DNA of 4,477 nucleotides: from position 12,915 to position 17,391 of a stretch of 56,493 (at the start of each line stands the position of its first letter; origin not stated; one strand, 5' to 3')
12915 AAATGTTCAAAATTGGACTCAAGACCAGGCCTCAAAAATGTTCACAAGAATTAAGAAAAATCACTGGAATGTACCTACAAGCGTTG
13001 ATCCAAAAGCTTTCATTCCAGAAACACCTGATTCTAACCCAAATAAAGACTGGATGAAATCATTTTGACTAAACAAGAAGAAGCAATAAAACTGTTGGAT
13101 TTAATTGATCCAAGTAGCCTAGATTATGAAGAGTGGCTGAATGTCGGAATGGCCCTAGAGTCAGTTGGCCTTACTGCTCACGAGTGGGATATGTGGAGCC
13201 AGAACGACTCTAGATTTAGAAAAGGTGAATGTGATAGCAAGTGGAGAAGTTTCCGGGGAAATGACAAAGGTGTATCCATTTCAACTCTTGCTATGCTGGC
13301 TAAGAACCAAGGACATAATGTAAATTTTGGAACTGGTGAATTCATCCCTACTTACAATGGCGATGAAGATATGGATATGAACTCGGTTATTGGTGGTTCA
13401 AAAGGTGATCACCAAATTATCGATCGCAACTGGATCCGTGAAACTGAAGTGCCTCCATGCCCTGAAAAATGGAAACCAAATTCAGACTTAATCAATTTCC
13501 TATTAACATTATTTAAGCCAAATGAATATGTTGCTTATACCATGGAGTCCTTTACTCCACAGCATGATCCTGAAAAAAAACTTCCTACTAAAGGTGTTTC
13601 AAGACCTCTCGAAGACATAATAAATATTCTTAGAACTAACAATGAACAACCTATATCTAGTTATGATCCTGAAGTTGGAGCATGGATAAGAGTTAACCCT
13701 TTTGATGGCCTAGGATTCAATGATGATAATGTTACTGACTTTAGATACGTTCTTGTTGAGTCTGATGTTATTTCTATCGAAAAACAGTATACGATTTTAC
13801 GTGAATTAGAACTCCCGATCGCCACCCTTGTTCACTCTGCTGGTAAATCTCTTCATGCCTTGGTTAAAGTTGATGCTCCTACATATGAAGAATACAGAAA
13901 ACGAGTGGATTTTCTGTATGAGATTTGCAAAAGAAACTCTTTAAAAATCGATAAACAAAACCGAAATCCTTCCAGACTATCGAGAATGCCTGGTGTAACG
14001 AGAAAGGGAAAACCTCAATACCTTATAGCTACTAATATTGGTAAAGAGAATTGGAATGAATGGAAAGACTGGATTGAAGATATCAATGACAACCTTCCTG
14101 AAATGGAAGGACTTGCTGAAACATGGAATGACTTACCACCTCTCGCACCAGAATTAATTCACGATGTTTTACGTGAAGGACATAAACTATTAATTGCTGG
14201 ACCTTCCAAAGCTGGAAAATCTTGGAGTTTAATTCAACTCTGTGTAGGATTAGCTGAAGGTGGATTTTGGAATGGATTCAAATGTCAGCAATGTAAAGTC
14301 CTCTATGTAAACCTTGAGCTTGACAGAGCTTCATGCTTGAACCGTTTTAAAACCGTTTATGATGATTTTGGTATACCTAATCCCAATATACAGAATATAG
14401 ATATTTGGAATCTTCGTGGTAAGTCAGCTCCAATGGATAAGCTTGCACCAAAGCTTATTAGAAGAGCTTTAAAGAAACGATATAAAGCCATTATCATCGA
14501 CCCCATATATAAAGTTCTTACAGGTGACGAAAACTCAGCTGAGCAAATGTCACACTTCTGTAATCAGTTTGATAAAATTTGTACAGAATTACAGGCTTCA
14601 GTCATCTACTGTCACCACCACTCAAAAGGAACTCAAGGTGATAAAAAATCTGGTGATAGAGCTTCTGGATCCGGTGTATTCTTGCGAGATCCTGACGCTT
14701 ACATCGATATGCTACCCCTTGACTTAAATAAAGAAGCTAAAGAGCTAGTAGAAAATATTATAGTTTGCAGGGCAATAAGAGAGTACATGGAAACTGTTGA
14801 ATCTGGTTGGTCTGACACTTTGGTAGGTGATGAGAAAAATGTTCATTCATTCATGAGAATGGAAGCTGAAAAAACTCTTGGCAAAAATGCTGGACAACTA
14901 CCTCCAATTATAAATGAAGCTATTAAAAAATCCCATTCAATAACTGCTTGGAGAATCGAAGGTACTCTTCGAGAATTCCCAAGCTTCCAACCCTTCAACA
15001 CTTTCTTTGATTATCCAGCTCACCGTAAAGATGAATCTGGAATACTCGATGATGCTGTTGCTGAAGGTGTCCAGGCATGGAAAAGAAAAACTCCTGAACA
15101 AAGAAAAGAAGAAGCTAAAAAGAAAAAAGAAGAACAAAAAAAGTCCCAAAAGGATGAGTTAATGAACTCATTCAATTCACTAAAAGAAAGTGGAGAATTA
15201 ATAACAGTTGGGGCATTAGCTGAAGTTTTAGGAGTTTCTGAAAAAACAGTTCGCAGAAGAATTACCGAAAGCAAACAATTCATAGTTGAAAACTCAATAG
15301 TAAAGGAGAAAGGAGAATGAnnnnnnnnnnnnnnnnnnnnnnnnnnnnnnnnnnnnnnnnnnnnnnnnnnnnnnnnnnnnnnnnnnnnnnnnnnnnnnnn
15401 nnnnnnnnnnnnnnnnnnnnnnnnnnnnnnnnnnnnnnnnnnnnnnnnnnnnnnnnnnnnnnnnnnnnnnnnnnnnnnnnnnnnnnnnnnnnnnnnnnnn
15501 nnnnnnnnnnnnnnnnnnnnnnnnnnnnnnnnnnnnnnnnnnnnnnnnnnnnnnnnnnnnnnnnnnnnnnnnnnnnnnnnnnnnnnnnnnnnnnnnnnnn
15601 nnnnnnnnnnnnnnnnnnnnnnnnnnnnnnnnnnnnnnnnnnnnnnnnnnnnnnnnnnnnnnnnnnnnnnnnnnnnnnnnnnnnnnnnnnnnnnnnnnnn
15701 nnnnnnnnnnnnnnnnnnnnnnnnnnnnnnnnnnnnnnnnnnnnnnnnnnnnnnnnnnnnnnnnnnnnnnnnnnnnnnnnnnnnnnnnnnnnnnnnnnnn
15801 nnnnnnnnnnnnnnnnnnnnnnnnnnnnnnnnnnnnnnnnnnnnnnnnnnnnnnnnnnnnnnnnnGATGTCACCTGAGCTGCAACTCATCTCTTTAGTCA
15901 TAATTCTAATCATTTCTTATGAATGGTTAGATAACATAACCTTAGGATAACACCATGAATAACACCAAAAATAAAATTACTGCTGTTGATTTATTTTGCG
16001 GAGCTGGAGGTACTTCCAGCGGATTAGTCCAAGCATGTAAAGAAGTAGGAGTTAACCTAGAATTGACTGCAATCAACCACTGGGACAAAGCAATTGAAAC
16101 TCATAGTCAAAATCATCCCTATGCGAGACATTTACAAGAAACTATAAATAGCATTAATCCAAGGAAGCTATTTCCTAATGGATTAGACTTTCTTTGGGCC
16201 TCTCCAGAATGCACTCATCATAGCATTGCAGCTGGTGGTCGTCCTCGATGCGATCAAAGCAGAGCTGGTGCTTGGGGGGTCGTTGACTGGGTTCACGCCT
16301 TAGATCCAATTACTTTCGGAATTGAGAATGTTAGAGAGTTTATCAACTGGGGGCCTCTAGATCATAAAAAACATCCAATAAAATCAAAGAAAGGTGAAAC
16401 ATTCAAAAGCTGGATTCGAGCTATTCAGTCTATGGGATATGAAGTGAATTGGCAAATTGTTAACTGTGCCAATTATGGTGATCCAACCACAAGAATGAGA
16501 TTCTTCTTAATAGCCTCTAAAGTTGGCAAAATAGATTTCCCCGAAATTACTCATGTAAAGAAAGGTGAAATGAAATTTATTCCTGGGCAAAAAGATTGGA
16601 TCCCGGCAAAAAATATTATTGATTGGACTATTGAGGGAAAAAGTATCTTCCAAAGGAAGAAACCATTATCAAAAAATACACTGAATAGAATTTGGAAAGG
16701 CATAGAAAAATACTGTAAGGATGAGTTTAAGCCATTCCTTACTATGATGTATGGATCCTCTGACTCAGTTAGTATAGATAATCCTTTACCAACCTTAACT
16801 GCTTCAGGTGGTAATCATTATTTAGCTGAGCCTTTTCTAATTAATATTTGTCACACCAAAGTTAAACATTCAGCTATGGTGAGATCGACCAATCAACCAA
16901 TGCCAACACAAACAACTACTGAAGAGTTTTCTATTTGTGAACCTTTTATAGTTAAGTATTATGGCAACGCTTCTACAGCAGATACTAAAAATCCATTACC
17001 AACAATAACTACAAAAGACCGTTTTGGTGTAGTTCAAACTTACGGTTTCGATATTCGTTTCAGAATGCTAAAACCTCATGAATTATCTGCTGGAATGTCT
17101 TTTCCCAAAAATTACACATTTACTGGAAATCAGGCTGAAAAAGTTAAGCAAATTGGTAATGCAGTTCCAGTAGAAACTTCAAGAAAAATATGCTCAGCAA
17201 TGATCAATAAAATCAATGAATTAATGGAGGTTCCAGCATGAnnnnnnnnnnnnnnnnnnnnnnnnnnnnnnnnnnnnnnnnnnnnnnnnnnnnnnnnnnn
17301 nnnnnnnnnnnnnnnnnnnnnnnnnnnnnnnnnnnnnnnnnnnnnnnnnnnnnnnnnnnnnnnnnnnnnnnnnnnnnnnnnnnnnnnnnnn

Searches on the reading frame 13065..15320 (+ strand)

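Call 11: search_protein_families(library=pfam, proteins=[window:13065-15320:+], max_evalue=0.01)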
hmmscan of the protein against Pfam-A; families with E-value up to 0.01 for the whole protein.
window:13065-15320:+ (751 aa): 5 families
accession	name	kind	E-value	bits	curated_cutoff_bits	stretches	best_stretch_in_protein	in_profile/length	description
PF13481.12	AAA_25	-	3.6e-27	95.7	27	1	358-523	19-194/195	AAA domain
PF08707.16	PriCT_2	-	8.7e-19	68.1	22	1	8-79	2-77/77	Primase C terminal 2 (PriCT-2)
PF08279.18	HTH_11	-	0.00046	20.5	25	1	706-734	9-37/55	HTH domain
PF08220.18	HTH_DeoR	-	0.0026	17.9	21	1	713-734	15-36/57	DeoR-like helix-turn-helix domain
PF13404.12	HTH_AsnC-type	-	0.0079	16.4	27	0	714-733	19-38/42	AsnC-type helix-turn-helix domain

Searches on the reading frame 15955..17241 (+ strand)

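Call 11: search_protein_families(library=pfam, proteins=[window:15955-17241:+], max_evalue=0.01)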
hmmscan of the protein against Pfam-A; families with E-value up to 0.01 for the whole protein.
window:15955-17241:+ (428 aa): 1 family
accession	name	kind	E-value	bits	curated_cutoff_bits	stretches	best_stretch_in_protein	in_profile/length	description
PF00145.23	DNA_methylase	-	4.2e-37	128.7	22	1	9-417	2-323/324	C-5 cytosine-specific DNA methylase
